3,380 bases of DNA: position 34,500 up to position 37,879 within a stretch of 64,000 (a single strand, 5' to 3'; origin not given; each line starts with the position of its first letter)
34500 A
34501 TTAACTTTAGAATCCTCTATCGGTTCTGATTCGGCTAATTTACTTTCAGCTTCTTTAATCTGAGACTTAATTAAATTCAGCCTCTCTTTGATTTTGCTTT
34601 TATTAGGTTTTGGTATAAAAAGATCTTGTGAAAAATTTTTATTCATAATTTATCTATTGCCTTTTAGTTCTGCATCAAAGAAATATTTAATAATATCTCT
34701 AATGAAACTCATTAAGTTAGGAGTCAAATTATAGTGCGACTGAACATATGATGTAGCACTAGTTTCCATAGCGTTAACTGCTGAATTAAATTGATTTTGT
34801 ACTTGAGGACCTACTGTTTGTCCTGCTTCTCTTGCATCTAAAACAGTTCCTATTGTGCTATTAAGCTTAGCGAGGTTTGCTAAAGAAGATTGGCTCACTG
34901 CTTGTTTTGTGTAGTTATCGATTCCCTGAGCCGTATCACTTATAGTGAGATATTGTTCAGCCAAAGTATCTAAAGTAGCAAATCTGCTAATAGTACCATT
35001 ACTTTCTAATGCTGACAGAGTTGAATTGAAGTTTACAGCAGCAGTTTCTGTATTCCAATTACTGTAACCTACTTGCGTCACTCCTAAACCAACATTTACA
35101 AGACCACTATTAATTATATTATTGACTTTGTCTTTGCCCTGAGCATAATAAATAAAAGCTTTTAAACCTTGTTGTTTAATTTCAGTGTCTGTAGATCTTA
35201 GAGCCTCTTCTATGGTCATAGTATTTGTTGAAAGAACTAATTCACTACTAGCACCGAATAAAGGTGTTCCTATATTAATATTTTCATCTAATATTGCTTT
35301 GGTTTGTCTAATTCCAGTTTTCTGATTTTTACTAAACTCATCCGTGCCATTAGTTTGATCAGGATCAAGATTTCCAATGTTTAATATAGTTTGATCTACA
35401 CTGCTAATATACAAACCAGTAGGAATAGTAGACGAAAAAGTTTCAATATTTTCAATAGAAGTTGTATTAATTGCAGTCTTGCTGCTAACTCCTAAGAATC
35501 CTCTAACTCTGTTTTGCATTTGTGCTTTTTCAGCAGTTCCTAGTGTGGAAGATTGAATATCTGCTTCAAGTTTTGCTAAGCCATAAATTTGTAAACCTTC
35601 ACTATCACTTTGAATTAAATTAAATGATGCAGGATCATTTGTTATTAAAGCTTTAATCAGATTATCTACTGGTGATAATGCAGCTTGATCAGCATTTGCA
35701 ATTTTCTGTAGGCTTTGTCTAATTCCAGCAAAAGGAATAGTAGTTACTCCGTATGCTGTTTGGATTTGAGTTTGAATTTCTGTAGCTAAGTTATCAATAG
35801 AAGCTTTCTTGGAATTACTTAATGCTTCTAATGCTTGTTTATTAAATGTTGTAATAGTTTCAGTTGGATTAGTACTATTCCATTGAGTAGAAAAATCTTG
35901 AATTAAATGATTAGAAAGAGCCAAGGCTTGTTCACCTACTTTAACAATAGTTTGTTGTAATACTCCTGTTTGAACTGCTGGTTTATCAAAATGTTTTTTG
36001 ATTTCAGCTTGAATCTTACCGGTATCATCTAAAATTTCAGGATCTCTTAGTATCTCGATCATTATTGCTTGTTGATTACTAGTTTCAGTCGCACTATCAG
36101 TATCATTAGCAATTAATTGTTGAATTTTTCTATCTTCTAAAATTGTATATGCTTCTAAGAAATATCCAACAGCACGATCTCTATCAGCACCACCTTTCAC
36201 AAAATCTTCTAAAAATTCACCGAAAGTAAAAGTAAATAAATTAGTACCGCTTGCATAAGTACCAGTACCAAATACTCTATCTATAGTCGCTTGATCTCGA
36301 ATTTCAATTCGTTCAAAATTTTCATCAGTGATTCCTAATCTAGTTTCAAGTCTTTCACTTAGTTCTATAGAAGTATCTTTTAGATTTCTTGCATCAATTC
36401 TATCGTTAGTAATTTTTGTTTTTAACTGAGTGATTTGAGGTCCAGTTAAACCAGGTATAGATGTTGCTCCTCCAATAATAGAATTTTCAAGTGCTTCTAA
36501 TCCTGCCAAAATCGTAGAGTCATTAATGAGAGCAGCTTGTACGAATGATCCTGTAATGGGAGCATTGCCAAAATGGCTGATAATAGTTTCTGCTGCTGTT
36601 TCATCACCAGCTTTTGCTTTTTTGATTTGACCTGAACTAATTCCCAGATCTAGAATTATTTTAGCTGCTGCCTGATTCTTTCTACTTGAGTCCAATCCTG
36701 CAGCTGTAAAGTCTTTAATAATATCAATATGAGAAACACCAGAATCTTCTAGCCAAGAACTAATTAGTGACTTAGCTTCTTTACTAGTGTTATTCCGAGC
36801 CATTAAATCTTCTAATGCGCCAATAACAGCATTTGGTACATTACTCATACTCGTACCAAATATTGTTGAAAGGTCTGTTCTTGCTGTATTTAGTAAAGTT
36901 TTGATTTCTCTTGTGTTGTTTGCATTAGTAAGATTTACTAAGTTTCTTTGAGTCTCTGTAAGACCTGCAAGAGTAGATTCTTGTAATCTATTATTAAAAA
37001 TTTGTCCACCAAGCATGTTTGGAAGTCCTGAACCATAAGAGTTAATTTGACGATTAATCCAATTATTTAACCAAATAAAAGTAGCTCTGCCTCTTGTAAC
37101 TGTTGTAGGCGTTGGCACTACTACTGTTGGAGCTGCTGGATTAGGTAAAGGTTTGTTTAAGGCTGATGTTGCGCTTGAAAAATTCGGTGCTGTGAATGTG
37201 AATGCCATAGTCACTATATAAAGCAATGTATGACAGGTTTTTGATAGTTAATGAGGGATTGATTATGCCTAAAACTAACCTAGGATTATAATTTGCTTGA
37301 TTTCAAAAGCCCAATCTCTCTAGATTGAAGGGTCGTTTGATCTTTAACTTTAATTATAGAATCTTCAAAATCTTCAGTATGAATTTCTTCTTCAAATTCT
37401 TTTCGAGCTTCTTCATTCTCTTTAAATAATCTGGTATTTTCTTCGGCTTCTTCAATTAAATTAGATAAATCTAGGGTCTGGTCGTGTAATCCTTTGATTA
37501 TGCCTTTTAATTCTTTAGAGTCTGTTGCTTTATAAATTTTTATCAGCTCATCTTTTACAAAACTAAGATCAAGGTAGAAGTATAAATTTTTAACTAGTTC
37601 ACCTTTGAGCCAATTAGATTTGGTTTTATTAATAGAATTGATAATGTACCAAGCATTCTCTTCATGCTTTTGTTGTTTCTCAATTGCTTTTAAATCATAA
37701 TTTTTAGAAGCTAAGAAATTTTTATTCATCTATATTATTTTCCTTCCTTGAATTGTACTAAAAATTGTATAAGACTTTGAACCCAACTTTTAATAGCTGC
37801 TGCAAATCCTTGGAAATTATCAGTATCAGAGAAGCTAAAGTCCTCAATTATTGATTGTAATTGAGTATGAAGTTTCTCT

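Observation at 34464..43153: Three consecutive ~850-925-aa orphan hydrophilic proteins with small acidic partner ORFs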

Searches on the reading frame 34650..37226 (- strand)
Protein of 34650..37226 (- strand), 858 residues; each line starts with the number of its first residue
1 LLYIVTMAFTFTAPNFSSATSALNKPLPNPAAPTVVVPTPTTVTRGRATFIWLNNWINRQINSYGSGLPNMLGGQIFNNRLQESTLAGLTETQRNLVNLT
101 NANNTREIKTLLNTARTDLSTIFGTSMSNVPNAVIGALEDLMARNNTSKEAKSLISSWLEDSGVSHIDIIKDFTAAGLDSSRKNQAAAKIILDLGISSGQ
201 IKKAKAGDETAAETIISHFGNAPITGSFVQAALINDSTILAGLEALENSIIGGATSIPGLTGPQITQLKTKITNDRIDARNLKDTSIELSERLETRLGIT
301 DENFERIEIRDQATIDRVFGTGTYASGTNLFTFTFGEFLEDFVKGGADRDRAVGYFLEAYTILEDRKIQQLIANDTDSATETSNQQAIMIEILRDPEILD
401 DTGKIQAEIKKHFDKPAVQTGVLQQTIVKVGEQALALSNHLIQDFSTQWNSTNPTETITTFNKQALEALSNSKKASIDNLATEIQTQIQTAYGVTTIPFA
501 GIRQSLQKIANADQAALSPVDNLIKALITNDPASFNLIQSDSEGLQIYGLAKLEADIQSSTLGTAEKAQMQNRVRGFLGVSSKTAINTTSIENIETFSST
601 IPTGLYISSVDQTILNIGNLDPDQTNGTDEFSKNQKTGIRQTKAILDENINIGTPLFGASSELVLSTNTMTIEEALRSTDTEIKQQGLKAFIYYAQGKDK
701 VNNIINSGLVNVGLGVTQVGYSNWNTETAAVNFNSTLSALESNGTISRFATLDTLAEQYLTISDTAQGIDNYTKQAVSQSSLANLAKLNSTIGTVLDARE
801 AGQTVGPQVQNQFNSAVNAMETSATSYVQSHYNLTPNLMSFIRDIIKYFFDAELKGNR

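Call 5: search_protein_families(library=pfam, proteins=[window:34650-37226:-], max_evalue=1)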
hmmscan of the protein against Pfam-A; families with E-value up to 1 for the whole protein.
window:34650-37226:- (858 aa): 2 families
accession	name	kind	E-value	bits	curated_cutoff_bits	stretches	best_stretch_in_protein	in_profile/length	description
PF12645.13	HTH_16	-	0.13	12.8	22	1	201-219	4-22/65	Helix-turn-helix domain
PF06426.19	SATase_N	-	0.24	12.2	21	0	466-539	19-92/105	Serine acetyltransferase, N-terminal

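Call 6: search_protein_families(library=ncbifam, proteins=[window:34650-37226:-], max_evalue=1)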
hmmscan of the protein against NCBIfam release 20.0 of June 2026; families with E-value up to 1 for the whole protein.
window:34650-37226:- (858 aa): 2 families
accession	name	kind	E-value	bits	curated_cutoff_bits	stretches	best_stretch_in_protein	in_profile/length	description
NF009181.0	PRK12529.1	equivalog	0.017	15.3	247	0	47-132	21-103/179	RNA polymerase sigma factor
NF001248.0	PRK00218.1-4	equivalog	0.021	14.6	225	1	492-595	5-108/207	high frequency lysogenization protein HflD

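Call 13: find_homologous_proteins(query=window:34650-37226:-, max_evalue=0.001)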
Query window:34650-37226:- (858 aa): 2 proteins with E <= 0.001 among 8000 candidates.
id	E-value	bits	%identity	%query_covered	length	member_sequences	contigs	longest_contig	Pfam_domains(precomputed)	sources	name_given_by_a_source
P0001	0.0e+0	1824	100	99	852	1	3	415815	-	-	-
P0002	0.0e+0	1431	79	99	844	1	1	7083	-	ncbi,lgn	-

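Call 14: find_encoding_contigs(protein=P0002, flank=10000, max_places=6)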
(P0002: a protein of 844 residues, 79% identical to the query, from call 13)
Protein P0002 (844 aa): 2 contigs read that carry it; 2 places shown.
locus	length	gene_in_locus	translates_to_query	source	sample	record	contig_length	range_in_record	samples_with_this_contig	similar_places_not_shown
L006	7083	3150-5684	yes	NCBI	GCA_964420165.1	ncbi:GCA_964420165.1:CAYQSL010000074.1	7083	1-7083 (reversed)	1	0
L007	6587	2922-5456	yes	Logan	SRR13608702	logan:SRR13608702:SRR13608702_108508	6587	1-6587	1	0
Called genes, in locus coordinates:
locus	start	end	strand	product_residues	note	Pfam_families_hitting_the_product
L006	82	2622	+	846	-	-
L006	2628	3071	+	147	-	-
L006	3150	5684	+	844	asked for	-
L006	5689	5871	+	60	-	-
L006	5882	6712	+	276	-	PF02511:Thy1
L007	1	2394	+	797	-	?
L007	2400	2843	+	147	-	-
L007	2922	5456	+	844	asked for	-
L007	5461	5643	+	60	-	-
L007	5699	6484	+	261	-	PF02511:Thy1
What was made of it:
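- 34650..37208 (-): Gene A, 852 aa from ATG 37208: cysteine-free protein rich in Thr, Ala, Asn and Ser, an accessory member of the module. A 79% orthologue is in L006/L007 (calls 13, 14).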

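Call 28: search_solved_structures(query=window:34650-37223:-, max_evalue=10)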
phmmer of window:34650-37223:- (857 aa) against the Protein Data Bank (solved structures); distinct sequences matched with E-value up to 10: 0.

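Call 36: search_protein_families(library=phrogs, proteins=[window:34650-37226:-], max_evalue=0.1)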
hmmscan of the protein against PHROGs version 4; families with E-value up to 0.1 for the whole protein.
window:34650-37226:- (858 aa): 1 family
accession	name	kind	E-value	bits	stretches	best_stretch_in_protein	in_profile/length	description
phrog_23925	-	unknown function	0.055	13.3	0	427-527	22-124/471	-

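Call 37: search_protein_families(library=padloc, proteins=[window:34650-37226:-], max_evalue=0.1)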
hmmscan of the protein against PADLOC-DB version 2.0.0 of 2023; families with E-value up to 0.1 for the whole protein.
window:34650-37226:- (858 aa): 0 families

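Call 97: search_solved_structures(query=A5, max_evalue=1)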
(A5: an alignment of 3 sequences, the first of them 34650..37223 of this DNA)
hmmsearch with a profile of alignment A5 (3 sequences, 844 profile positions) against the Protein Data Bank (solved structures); distinct sequences matched with E-value up to 1: 0.

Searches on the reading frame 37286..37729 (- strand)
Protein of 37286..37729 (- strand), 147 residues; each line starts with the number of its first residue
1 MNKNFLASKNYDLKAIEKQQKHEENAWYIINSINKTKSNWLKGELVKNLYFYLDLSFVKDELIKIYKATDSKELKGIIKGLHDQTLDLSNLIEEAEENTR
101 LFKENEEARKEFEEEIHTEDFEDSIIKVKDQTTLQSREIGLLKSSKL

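Call 5: search_protein_families(library=pfam, proteins=[window:37286-37729:-], max_evalue=1)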
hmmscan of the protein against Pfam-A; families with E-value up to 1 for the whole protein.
window:37286-37729:- (147 aa): 0 families

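Call 6: search_protein_families(library=ncbifam, proteins=[window:37286-37729:-], max_evalue=1)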
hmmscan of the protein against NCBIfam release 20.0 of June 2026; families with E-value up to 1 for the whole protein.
window:37286-37729:- (147 aa): 3 families
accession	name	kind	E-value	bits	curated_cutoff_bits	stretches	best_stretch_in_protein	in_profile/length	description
NF006285.1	PRK08457.1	equivalog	0.033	14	250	1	57-113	47-103/253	flagellar motor protein MotB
TIGR02617.1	tnaA_trp_ase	equivalog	0.13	11.2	825.8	1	7-65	212-272/467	tryptophanase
TIGR00039.1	6PTHBS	subfamily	0.3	11.4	125.5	1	70-136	50-115/124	6-pyruvoyl tetrahydropterin synthase/6-carboxytetrahydropterin synthase family protein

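Call 36: search_protein_families(library=phrogs, proteins=[window:37286-37729:-], max_evalue=0.1)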
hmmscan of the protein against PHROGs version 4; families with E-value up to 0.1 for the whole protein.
window:37286-37729:- (147 aa): 2 families
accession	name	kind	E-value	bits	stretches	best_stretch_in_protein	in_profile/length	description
phrog_33098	-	tail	0.018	14.9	1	54-128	394-468/641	baseplate hub and tail lysozyme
phrog_76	-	tail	0.091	13.4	0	27-127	119-223/272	tail protein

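Call 37: search_protein_families(library=padloc, proteins=[window:37286-37729:-], max_evalue=0.1)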
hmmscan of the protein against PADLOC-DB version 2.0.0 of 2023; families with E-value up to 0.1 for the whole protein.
window:37286-37729:- (147 aa): 1 family
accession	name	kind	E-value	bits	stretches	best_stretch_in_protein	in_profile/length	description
PDLC01924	CARF6--CARF_CARF_CARF_TM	-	0.01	13.6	1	79-130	28-78/294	-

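Call 49: search_solved_structures(query=A4, max_evalue=10)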
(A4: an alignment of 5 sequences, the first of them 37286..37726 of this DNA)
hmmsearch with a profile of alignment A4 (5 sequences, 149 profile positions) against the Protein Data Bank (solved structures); distinct sequences matched with E-value up to 10: 6.
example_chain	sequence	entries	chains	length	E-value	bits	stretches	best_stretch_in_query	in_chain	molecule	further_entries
6fln_A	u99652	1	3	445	0.084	16.1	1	8-92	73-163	E3 ubiquitin/ISG15 ligase TRIM25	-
1sfc_B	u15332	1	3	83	0.17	15.2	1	53-99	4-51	PROTEIN (SYNTAXIN 1A)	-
4ltb_A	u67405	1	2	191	0.17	15.1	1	8-92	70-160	Tripartite motif-containing 25 variant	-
5nt1_A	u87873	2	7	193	0.18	15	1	8-92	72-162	E3 ubiquitin/ISG15 ligase TRIM25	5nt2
2m8r_A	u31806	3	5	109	0.38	14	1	53-126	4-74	Syntaxin-1A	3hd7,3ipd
4cfg_A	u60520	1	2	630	3.4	10.9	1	8-92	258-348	E3 UBIQUITIN/ISG15 LIGASE TRIM25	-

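Call 55: find_related_loci(query=A4, collection=metagenome_contigs, flank=10000)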
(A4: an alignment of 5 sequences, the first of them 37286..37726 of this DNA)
Query A4 (146 aa) in metagenome_contigs; peptide patterns used: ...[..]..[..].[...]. (x = any residue, [..] = any of these).
21 stretches matched a pattern, but none encodes a relative of the query by tblastn (E <= 1e-3).

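Call 98: search_solved_structures(query=A7, max_evalue=1)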
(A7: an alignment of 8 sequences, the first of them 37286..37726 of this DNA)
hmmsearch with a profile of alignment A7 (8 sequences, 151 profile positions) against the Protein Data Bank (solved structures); distinct sequences matched with E-value up to 1: 2.
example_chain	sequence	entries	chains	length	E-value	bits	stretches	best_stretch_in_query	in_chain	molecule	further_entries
2m8r_A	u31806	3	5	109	0.17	15.1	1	54-130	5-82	Syntaxin-1A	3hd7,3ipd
1sfc_B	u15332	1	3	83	0.24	14.5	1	54-123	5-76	PROTEIN (SYNTAXIN 1A)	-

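Call 114: search_protein_families(library=pfam, alignment_id=A7, max_evalue=1)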
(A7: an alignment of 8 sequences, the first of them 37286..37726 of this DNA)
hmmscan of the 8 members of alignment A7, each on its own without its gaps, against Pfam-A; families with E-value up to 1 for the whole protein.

A. member 1, window:37286-37726:- (146 aa): 0 families

B. families by the number of members that match (of 8 scanned): 6 families
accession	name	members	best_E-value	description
PF04363.17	DUF496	1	0.022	Protein of unknown function (DUF496)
PF13901.12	RH_dom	1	0.028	Rubicon Homology Domain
PF16999.10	V-ATPase_G_2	1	0.035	Vacuolar (H+)-ATPase G subunit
PF24676.1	DUF7656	1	0.076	Domain of unknown function (DUF7656)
PF03332.19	PMM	1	0.083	Eukaryotic phosphomannomutase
PF00018.34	SH3_1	1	0.31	SH3 domain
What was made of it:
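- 37286..37729 (-): Gene s147, 147 aa: small partner translationally coupled to B and the most conserved member of the module. It has no Pfam or PDB match (calls 49, 98, 114).
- On Type III/IV secretion chaperone-effector pair: No Pfam, NCBIfam or PDB-sequence match was found for s147, for its 8-member family, or for s60 (calls 5, 6, 49, 98, 114).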
